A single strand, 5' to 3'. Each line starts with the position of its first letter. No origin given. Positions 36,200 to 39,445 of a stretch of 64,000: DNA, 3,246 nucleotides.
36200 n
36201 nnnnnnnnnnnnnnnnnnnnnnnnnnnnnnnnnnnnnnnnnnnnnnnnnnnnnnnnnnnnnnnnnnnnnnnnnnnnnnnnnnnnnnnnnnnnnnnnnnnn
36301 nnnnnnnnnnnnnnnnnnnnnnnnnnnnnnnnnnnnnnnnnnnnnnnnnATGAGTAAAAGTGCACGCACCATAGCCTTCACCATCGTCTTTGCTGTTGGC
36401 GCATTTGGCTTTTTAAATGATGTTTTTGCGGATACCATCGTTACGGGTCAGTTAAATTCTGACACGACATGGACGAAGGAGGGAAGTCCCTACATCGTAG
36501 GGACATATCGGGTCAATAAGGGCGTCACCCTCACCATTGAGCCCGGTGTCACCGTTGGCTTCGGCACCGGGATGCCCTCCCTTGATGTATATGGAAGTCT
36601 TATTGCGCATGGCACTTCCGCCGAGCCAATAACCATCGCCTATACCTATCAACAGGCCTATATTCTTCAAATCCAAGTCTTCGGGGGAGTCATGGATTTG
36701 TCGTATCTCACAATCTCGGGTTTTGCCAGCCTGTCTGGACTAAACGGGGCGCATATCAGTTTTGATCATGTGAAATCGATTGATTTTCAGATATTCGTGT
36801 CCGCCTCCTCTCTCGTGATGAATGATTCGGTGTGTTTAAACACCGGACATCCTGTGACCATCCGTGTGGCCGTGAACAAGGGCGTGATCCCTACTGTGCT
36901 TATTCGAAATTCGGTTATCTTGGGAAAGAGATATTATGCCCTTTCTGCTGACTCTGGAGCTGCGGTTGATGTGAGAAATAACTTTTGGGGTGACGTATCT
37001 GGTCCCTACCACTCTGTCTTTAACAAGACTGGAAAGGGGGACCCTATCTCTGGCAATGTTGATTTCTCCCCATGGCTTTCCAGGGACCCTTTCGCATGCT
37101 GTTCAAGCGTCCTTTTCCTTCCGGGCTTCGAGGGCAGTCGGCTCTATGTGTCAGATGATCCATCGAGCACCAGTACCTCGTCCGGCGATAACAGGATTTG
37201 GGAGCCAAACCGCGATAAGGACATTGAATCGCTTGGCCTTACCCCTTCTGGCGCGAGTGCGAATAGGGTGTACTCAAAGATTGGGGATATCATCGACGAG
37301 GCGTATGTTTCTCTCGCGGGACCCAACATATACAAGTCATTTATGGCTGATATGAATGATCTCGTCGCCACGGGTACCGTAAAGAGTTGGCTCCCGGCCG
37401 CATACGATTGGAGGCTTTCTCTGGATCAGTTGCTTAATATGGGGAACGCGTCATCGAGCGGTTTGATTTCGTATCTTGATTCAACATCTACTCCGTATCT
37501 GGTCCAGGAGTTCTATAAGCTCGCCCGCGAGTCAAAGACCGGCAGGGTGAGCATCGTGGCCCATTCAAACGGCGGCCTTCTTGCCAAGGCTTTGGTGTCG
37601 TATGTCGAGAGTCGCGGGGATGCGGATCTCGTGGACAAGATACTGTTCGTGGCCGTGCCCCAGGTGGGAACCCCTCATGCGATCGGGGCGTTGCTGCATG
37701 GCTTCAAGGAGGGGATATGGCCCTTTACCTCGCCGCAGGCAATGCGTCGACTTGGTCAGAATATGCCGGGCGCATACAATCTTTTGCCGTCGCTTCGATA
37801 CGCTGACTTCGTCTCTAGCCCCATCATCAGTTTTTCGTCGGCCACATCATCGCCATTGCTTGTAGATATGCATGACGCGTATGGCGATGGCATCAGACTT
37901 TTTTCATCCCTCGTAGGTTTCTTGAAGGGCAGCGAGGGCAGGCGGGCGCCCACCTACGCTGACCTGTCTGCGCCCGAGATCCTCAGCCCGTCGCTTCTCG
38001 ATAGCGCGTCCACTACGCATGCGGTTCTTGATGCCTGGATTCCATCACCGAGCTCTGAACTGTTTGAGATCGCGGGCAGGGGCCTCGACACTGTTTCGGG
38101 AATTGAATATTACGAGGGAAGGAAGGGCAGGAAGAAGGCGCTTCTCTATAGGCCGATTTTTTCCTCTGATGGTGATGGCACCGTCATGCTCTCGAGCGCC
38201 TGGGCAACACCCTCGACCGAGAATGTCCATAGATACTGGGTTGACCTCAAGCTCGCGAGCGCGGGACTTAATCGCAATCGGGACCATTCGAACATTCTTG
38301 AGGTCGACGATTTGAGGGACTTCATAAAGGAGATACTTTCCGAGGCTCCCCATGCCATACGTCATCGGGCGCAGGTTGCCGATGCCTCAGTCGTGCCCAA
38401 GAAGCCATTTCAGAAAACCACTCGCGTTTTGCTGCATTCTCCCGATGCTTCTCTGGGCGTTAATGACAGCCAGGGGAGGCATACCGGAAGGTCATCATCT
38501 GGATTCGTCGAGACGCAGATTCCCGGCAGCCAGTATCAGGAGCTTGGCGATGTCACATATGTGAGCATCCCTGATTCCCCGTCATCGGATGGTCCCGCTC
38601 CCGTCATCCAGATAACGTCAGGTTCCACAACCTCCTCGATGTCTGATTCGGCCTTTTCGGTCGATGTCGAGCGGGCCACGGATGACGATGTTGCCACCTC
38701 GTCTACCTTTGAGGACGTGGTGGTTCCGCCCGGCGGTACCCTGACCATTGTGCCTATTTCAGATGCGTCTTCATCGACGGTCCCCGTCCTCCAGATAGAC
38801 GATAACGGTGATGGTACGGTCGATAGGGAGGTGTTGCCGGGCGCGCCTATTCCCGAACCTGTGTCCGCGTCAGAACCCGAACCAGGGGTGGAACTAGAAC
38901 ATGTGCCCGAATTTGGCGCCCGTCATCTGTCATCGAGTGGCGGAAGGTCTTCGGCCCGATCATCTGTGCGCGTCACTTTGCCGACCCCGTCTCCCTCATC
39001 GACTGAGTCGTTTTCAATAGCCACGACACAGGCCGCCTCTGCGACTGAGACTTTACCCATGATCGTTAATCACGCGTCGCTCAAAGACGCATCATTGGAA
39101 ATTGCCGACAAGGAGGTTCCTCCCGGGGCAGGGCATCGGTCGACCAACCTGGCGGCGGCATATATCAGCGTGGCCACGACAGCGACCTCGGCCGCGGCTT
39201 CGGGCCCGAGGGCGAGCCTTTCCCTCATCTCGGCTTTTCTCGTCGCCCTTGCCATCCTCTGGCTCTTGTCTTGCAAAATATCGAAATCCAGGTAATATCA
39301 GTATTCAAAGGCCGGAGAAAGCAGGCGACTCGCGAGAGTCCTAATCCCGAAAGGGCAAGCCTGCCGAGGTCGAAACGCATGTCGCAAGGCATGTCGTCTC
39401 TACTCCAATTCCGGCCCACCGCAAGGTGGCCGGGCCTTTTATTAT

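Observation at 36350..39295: Beta-helix + LCAT-like alpha/beta-hydrolase + C-terminal anchor fusion protein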

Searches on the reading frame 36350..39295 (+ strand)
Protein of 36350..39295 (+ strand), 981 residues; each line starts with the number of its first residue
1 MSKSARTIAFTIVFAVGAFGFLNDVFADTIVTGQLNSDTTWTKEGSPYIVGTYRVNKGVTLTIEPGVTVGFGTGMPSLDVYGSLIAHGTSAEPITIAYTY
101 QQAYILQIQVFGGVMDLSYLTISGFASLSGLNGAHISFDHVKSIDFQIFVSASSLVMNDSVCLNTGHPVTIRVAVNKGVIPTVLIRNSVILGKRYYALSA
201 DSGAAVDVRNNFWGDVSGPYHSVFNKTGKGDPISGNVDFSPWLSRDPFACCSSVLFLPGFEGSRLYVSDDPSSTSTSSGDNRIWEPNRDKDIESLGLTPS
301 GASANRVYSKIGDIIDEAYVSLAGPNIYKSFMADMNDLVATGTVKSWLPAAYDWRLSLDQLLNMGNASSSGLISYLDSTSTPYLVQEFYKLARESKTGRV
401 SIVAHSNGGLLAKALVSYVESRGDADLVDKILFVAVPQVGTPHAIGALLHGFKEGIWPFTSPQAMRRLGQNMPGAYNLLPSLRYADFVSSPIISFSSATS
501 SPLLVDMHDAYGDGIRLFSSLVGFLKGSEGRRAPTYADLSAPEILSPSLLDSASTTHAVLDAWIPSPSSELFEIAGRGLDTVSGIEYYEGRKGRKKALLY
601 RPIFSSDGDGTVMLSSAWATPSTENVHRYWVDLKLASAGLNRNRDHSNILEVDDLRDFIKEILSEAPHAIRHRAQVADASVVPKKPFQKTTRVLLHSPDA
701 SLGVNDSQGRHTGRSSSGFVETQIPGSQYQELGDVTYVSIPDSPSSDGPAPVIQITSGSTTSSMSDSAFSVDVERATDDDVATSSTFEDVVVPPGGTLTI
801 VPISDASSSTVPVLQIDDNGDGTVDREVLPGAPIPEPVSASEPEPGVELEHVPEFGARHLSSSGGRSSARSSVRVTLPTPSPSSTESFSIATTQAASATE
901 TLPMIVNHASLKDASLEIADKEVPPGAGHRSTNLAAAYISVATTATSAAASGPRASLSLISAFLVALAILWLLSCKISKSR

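Call 3: search_protein_families(library=pfam, proteins=[window:36350-39295:+], max_evalue=0.1)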
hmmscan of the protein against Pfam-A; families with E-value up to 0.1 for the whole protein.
window:36350-39295:+ (981 aa): 6 families
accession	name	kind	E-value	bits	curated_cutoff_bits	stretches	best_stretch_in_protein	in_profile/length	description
PF02450.21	LCAT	-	1.7e-11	44.5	21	1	327-625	65-370/392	Lecithin:cholesterol acyltransferase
PF24096.1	DUF7379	-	2.7e-05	24.7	33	1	393-444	65-118/191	Domain of unknown function (DUF7379)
PF05057.20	DUF676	-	0.00069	19.6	20.3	1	385-443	63-125/217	Putative serine esterase (DUF676)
PF07819.20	PGAP1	-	0.0017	18.6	24.3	1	387-444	81-135/233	PGAP1-like alpha/beta domain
PF02753.23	PapD_C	-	0.026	15.2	22.8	1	767-820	5-59/63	Pili assembly chaperone PapD, C-terminal domain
PF05990.18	DUF900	-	0.051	13.5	20.5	0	380-437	76-135/232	Alpha/beta hydrolase of unknown function (DUF900)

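Call 4: search_protein_families(library=ncbifam, proteins=[window:36350-39295:+], max_evalue=0.1)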
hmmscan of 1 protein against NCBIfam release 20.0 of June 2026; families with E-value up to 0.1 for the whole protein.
window:36350-39295:+ (981 aa): 0 families

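Call 5: search_solved_structures(query=window:36350-39295:+, max_evalue=1, show_alignments=3)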
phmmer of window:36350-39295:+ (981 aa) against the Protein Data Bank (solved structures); distinct sequences matched with E-value up to 1: 0.

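Call 6: find_homologous_proteins(query=window:36350-39295:+, max_evalue=0.001)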
Query window:36350-39295:+ (981 aa): 1260 proteins with E <= 0.001 among 8000 candidates; the best 120 are listed.
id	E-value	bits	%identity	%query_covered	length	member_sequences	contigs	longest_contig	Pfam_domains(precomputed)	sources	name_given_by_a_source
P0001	0.0e+0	2172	100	100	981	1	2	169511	PF02450.22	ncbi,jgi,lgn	ncbi:MAG: hypothetical protein WC763_03290 [Candidatus Paceibacterota bacterium]|jgi:hypothetical pr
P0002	1.0e-280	952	54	86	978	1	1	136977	PF02450.22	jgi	jgi:pimeloyl-ACP methyl ester carboxylesterase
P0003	9.4e-280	949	51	92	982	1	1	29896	PF02450.22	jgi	jgi:pimeloyl-ACP methyl ester carboxylesterase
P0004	5.8e-278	943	50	99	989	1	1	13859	PF02450.22,PF24096.3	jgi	jgi:pimeloyl-ACP methyl ester carboxylesterase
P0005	3.4e-274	931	49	100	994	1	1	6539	PF02450.22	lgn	-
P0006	1.7e-269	915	50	97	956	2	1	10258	PF02450.22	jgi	-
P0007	1.5e-263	895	47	99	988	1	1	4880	PF02450.22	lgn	-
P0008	3.6e-220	752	53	73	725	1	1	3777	PF02450.22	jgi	jgi:pimeloyl-ACP methyl ester carboxylesterase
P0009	4.2e-181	623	44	82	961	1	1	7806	PF02450.22,PF24096.3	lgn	-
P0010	5.9e-157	543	38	83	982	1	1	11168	PF13229.13,PF02450.22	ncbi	-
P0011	4.2e-150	520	43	62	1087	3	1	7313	PF13229.13,PF02450.22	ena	-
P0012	5.9e-145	503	42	67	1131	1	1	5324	PF13229.13,PF02450.22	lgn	-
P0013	1.7e-143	498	41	67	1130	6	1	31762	PF13229.13,PF02450.22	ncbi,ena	ncbi:MAG: right-handed parallel beta-helix repeat-containing protein [Patescibacteria group bacteriu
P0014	6.1e-141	490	37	81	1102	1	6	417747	PF02450.22,PF24096.3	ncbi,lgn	-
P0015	2.7e-140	488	37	79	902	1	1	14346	PF13229.13,PF02450.22,PF24096.3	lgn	-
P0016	8.4e-140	486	41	67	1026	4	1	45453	PF13229.13,PF02450.22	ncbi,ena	-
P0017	1.6e-139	485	40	69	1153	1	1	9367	PF13229.13,PF02450.22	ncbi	-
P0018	2.2e-139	484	37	85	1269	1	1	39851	PF02450.22,PF24096.3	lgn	-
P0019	3.2e-137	477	40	65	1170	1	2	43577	PF02450.22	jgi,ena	-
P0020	6.8e-137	476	38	78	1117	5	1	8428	PF13229.13,PF02450.22,PF24096.3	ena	-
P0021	5.8e-134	467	40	67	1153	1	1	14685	PF13229.13,PF02450.22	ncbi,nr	ncbi:MAG: hypothetical protein Q7R72_00565 [bacterium]|nr:hypothetical protein [bacterium]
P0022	6.5e-134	466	40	62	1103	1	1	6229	PF02450.22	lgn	-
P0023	1.7e-133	465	38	60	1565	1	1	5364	PF13229.13,PF02450.22,PF18676.7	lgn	-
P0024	3.3e-133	464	42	65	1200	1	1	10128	PF13229.13,PF02450.22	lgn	-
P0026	2.6e-128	448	36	80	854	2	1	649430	PF02450.22,PF24096.3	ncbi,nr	ncbi:MAG: hypothetical protein Q8L64_06250 [bacterium]|nr:hypothetical protein [bacterium]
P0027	3.9e-128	447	39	71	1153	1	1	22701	PF13229.13,PF05057.21,PF02450.22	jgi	-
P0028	1.4e-127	445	35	82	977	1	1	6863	PF02450.22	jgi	jgi:pimeloyl-ACP methyl ester carboxylesterase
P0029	1.6e-127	445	40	64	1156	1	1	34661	PF02450.22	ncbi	-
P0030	6.5e-127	443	37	77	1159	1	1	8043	PF13229.13,PF02450.22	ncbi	-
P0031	8.4e-127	443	39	64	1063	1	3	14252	PF13229.13,PF02450.22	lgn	-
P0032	2.0e-126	442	38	75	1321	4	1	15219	PF13229.13,PF02450.22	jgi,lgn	-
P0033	6.3e-126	440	40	64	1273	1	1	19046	PF13229.13,PF02450.22,PF28492.1,PF24096.3,PF05048.20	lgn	-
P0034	1.4e-125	439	36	84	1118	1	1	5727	PF02450.22,PF28492.1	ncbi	-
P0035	5.2e-125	437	40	63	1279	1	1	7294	PF13229.13,PF02450.22,PF24096.3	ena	-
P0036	1.2e-124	436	41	60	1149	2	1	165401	PF13229.13,PF02450.22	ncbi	ncbi:MAG TPA: hypothetical protein VGE35_03100 [Candidatus Paceibacterota bacterium]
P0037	2.1e-124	435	35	81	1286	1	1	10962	PF02450.22,PF18676.7,PF07819.20,PF24096.3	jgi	jgi:pimeloyl-ACP methyl ester carboxylesterase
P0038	3.7e-123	431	39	69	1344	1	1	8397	PF13229.13,PF02450.22,PF24096.3,PF04264.19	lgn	-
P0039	9.2e-123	429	40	60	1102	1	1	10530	PF02450.22,PF24096.3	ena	-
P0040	1.0e-122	429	37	81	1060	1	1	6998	PF13229.13,PF02450.22,PF24096.3,PF05048.20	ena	-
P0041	1.1e-122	429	39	68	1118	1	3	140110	PF13229.13,PF02450.22,PF05048.20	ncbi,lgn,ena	ncbi:MAG: right-handed parallel beta-helix repeat-containing protein [Patescibacteria group bacteriu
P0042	1.4e-122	429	36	78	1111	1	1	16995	PF02450.22,PF07819.20,PF24096.3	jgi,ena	-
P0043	1.7e-121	425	39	66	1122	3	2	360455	PF13229.13,PF02450.22,PF28492.1,PF07819.20,PF05048.20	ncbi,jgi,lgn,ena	-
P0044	1.9e-121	425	38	76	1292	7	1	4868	PF13229.13,PF02450.22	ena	-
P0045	2.2e-121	425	36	66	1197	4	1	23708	PF02450.22,PF28492.1,PF24096.3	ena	-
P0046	1.1e-120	423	40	59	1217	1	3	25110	PF02450.22,PF28492.1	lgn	-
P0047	1.3e-120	422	35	83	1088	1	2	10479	PF02450.22,PF24096.3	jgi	jgi:pimeloyl-ACP methyl ester carboxylesterase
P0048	1.8e-120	422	35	83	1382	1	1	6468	PF13229.13,PF02450.22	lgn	-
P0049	7.2e-120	420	38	72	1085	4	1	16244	PF13229.13,PF02450.22,PF24096.3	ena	-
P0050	1.1e-119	419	34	84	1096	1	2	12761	PF13229.13,PF02450.22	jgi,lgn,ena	jgi:pimeloyl-ACP methyl ester carboxylesterase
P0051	2.1e-119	418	37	65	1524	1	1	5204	PF02450.22,PF18676.7,PF24096.3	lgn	-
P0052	3.0e-119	418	35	85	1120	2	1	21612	PF02450.22,PF24096.3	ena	-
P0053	4.0e-119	417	40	64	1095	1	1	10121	PF02450.22,PF24096.3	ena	-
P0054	4.3e-119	417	33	82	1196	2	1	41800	PF13229.13,PF02450.22,PF24096.3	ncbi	ncbi:MAG TPA: right-handed parallel beta-helix repeat-containing protein, partial [Candidatus Paceib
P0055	5.2e-119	417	38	66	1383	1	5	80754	PF13229.13,PF02450.22,PF24096.3,PF05048.20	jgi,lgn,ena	jgi:hypothetical protein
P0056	7.0e-119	417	35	83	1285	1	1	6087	PF13229.13,PF02450.22,PF13290.14,PF24096.3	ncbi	ncbi:MAG: chitobiase/beta-hexosaminidase C-terminal domain-containing protein, partial [Candidatus M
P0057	7.3e-119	417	36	73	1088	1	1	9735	PF13229.13,PF02450.22,PF07819.20,PF24096.3,PF05048.20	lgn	-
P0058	1.8e-118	415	34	85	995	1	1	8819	PF02450.22,PF24096.3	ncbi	ncbi:MAG: hypothetical protein ABL899_01445 [Nitrospira sp.]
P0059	3.0e-118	414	37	69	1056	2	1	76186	PF13229.13,PF02450.22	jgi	-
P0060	6.9e-118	413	34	88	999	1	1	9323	PF02450.22,PF28492.1,PF24096.3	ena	-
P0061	1.2e-117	413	34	83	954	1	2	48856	PF05057.21,PF02450.22,PF24096.3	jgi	-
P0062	2.2e-117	412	37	59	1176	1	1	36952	PF02450.22,PF24096.3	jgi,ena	-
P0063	2.3e-117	412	35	81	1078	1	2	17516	PF02450.22,PF28492.1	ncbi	-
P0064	2.4e-117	412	37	69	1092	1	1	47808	PF13229.13,PF02450.22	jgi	jgi:pimeloyl-ACP methyl ester carboxylesterase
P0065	4.2e-117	411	34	81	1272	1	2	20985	PF13229.13,PF02450.22,PF28492.1,PF24096.3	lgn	-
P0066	1.0e-116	409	37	67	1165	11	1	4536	PF02450.22,PF28492.1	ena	-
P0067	1.8e-116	409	34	80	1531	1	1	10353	PF02450.22,PF18676.7,PF24096.3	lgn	-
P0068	2.6e-116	408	38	70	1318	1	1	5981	PF02450.22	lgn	-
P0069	5.4e-116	407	38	64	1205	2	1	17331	PF13229.13,PF02450.22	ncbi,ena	-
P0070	9.1e-116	406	41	60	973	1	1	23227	PF02450.22,PF24096.3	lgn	-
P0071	1.1e-115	406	41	56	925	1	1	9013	PF13229.13,PF02450.22,PF28492.1,PF24096.3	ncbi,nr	ncbi:MAG: right-handed parallel beta-helix repeat-containing protein, partial [Candidatus Kaiserbact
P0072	1.9e-115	405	36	82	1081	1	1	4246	PF13229.13,PF02450.22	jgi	jgi:pimeloyl-ACP methyl ester carboxylesterase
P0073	2.9e-115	405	35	82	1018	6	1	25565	PF02450.22,PF24096.3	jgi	-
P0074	1.1e-114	403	38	66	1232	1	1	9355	PF02450.22,PF28492.1,PF24096.3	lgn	-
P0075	1.4e-114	402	37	64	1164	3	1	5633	PF13229.13,PF02450.22,PF28492.1,PF24096.3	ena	-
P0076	3.3e-114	401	35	71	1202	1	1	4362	PF13229.13,PF02450.22,PF24096.3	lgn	-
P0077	4.3e-114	401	39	70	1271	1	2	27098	PF13229.13,PF02450.22,PF24096.3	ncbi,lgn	-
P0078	6.5e-114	400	34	84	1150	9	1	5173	PF02450.22,PF24096.3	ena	-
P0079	1.0e-113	400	37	67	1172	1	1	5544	PF02450.22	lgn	-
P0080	2.8e-113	398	37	67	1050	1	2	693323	PF13229.13,PF02450.22,PF07819.20,PF24096.3,PF05048.20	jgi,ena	-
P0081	3.2e-113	398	35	71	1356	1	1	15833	PF02450.22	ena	-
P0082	3.9e-113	398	36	67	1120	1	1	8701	PF02450.22,PF24096.3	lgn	-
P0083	1.0e-112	396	37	73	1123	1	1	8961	PF13229.13,PF02450.22,PF24096.3,PF05048.20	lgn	-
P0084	1.1e-112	396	34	76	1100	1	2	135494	PF13229.13,PF02450.22,PF28492.1,PF05048.20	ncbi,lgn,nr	ncbi:alpha/beta hydrolase [Patescibacteria group bacterium]|nr:alpha/beta hydrolase [Patescibacteria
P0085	1.1e-112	396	36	73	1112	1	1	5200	PF13229.13,PF02450.22,PF24096.3,PF05048.20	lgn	-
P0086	1.2e-112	396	35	81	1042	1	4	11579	PF02450.22,PF24096.3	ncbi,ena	-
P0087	1.8e-112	395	38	66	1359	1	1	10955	PF13229.13,PF02450.22,PF24096.3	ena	-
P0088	2.3e-112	395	33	79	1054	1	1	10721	PF02450.22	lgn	-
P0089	2.4e-112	395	32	81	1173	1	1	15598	PF13229.13,PF02450.22,PF28492.1,PF05048.20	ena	-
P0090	2.4e-112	395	33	81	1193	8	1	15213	PF13229.13,PF02450.22,PF28492.1,PF05048.20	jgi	-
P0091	4.1e-112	394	33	81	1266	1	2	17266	PF02450.22,PF28492.1,PF24096.3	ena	-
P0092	7.2e-112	393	38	65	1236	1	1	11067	PF13229.13,PF02450.22,PF24096.3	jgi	-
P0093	9.7e-112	393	40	65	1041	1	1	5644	PF02450.22,PF24096.3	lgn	-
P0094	1.3e-111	393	37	65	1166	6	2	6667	PF13229.13,PF02450.22,PF24096.3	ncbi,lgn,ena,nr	ncbi:hypothetical protein A3C73_04375 [Candidatus Giovannonibacteria bacterium RIFCSPHIGHO2_02_FULL_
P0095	1.6e-111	392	35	64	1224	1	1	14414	PF13229.13,PF02450.22,PF24096.3,PF22888.2,PF05048.20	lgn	-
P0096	1.9e-111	392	34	73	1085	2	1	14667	PF02450.22,PF24096.3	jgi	-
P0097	2.0e-111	392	37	65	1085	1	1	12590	PF13229.13,PF02450.22,PF24096.3,PF05048.20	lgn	-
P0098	6.0e-111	390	33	81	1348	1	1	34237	PF13229.13,PF02450.22,PF24096.3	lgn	-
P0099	7.9e-111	390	34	74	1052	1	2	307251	PF13229.13,PF02450.22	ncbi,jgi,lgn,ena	ncbi:MAG: hypothetical protein WCT29_03375 [Candidatus Paceibacterota bacterium]|jgi:pimeloyl-ACP me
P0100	1.5e-110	389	34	66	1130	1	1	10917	PF02450.22,PF24096.3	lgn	-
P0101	1.7e-110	389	36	79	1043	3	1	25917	PF02450.22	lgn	-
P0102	2.1e-110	389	34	83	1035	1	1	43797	PF02450.22,PF24096.3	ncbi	-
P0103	2.4e-110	388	40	59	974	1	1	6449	PF02450.22,PF05990.19,PF07819.20,PF24096.3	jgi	jgi:pimeloyl-ACP methyl ester carboxylesterase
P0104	2.5e-110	388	39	62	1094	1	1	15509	PF02450.22,PF24096.3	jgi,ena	-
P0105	4.3e-110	388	40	59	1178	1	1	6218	PF02450.22,PF24096.3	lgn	-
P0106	5.9e-110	387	37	67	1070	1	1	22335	PF13229.13,PF02450.22,PF05990.19,PF07819.20,PF24096.3,PF05048.20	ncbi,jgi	ncbi:MAG: right-handed parallel beta-helix repeat-containing protein [Candidatus Paceibacterota bact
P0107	6.1e-110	387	38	66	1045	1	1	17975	PF02450.22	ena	-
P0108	6.3e-110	387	34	82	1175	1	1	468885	PF02450.22,PF24096.3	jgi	jgi:pimeloyl-ACP methyl ester carboxylesterase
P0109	1.4e-109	386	34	81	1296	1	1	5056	PF02450.22,PF24096.3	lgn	-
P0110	4.1e-109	384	36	68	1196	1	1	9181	PF13229.13,PF02450.22,PF24096.3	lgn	-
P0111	4.3e-109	384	36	64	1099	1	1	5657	PF13229.13,PF02450.22,PF05048.20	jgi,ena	-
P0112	8.7e-109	383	34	81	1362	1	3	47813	PF02450.22,PF24096.3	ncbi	-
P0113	1.3e-108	383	34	85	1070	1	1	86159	PF02450.22,PF24096.3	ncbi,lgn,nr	ncbi:MAG: hypothetical protein Q7S75_02995 [bacterium]|nr:hypothetical protein [bacterium]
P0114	1.7e-108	382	37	64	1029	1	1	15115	PF13229.13,PF02450.22,PF28492.1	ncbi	-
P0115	1.9e-108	382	35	74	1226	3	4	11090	PF13229.13,PF02450.22,PF24096.3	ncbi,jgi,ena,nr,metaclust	ncbi:MAG: hypothetical protein A3C13_04525 [Candidatus Lloydbacteria bacterium RIFCSPHIGHO2_02_FULL_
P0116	2.0e-108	382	38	59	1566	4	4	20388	PF13229.13,PF02450.22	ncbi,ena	-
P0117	2.1e-108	382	33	81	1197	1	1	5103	PF13229.13,PF02450.22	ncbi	ncbi:right-handed parallel beta-helix repeat-containing protein [Patescibacteria group bacterium]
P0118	2.3e-108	382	34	83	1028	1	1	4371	PF13229.13,PF02450.22,PF07819.20,PF24096.3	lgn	-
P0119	4.3e-108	381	40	55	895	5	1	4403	PF02450.22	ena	-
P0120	5.5e-108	381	34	81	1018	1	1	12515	PF02450.22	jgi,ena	-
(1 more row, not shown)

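Call 20: find_encoding_contigs(protein=P0001, flank=10000, max_places=2)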
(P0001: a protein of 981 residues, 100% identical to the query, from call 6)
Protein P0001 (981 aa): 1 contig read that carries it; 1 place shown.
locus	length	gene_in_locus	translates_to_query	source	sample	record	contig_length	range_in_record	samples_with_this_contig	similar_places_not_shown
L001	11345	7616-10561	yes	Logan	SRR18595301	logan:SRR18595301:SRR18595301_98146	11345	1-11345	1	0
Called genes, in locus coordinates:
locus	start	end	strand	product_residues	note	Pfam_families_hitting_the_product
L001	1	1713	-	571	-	?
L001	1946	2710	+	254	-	-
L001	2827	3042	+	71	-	-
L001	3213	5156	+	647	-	PF01471:PG_binding_1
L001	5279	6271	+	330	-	PF00932:LTD (faint)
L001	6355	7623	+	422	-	PF00932:LTD, PF18911:PKD_4 (faint), PF00932:LTD (weak)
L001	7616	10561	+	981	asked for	PF02450:LCAT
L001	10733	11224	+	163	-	PF00466:Ribosomal_L10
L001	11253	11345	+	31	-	?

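Call 21: find_encoding_contigs(protein=P0002, flank=10000, max_places=1)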
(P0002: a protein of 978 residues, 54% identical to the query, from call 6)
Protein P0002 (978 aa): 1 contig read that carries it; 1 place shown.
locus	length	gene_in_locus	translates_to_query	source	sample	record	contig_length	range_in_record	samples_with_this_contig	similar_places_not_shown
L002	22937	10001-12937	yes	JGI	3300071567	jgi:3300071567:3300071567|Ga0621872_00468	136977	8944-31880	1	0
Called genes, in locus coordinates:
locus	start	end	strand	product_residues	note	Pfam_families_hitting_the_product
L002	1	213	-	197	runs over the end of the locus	PF08207:EFP_N, PF09285:Elong-fact-P_C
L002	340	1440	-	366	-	PF01637:ATPase_2 (faint), PF00154:RecA_N, PF08423:Rad51, PF06745:ATPase (weak), PF27531:MT3502_N (weak), PF21096:RecA_C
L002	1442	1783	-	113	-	PF09136:Glucodextran_B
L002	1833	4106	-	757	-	PF17854:FtsK_alpha, PF01580:FtsK_SpoIIIE, PF09397:FtsK_gamma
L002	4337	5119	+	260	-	-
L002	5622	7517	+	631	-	PF01471:PG_binding_1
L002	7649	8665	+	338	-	PF00932:LTD (faint)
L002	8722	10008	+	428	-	PF00932:LTD, PF18911:PKD_4 (weak)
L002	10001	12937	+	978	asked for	PF02450:LCAT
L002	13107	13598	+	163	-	PF00466:Ribosomal_L10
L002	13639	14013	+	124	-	PF16320:Ribosomal_L12_N, PF00542:Ribosomal_L12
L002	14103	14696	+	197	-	-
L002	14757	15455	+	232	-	PF05552:MS_channel_1st_1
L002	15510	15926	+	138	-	PF07291:MauE (weak), PF07681:DoxX, PF13564:DoxX_2 (weak)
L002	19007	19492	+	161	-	-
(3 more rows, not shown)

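Call 22: find_encoding_contigs(protein=P0026, flank=10000, max_places=1)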
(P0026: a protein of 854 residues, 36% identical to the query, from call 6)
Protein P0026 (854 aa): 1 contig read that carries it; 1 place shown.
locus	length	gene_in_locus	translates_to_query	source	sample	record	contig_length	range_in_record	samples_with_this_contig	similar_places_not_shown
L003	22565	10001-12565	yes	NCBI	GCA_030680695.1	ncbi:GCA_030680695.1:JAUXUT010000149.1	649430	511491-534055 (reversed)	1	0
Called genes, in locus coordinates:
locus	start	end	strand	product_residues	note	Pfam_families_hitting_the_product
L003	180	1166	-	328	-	PF00154:RecA_N, PF08423:Rad51, PF06745:ATPase (weak), PF01637:ATPase_2 (weak), PF21096:RecA_C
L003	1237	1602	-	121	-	PF09136:Glucodextran_B (weak)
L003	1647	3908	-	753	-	PF17854:FtsK_alpha, PF01580:FtsK_SpoIIIE, PF09397:FtsK_gamma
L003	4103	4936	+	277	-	-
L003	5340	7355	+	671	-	PF01471:PG_binding_1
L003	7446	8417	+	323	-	PF00932:LTD (faint)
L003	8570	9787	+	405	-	PF00932:LTD, PF00801:PKD (weak), PF18911:PKD_4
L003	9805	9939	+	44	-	-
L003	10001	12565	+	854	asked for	PF02450:LCAT, PF24096:DUF7379 (weak)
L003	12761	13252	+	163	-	PF00466:Ribosomal_L10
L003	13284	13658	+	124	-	PF16320:Ribosomal_L12_N, PF00542:Ribosomal_L12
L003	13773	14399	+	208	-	-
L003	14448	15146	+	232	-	PF05552:MS_channel_1st_1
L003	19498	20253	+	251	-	-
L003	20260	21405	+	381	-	PF01098:FTSW_RODA_SPOVE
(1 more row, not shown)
